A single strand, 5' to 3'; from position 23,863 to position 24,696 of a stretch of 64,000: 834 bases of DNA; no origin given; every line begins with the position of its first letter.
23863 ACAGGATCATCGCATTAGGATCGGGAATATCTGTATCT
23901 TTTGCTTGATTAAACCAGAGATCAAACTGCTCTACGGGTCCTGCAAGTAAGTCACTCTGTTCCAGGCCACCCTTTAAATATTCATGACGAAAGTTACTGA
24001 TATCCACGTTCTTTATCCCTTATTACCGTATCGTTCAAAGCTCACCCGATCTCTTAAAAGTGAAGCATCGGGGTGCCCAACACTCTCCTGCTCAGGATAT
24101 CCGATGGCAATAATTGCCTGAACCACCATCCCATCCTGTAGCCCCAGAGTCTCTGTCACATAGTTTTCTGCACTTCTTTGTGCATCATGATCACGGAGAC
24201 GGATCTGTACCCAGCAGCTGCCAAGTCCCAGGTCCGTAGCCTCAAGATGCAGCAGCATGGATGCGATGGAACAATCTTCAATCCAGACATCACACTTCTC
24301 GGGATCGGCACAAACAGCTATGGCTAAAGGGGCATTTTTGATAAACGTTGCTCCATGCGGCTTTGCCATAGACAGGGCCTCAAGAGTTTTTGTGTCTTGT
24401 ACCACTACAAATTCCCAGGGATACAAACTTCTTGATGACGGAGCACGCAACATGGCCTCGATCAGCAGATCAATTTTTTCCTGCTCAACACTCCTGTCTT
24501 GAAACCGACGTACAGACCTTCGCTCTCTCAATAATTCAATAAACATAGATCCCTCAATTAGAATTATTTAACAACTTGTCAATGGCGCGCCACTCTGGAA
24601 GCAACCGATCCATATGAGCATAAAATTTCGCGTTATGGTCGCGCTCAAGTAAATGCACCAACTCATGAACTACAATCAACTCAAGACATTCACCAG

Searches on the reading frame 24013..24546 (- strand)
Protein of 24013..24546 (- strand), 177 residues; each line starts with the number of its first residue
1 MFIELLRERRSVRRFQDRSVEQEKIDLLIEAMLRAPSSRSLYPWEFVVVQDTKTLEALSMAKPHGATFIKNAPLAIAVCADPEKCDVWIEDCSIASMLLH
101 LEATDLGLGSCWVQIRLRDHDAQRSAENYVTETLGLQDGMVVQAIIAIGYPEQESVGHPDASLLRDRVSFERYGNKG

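Call 49: search_protein_families(library=pfam, proteins=[window:24013-24546:-], max_evalue=0.00001)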
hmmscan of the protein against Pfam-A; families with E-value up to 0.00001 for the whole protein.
window:24013-24546:- (177 aa): 2 families
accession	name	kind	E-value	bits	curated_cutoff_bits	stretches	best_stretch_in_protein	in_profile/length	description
PF00881.29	Nitroreductase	-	8.9e-23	81.7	23.5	2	6-58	1-53/167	Nitroreductase family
PF14512.11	TM1586_NiRdase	-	1.9e-10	41.2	27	1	3-158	3-140/215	Putative TM nitroreductase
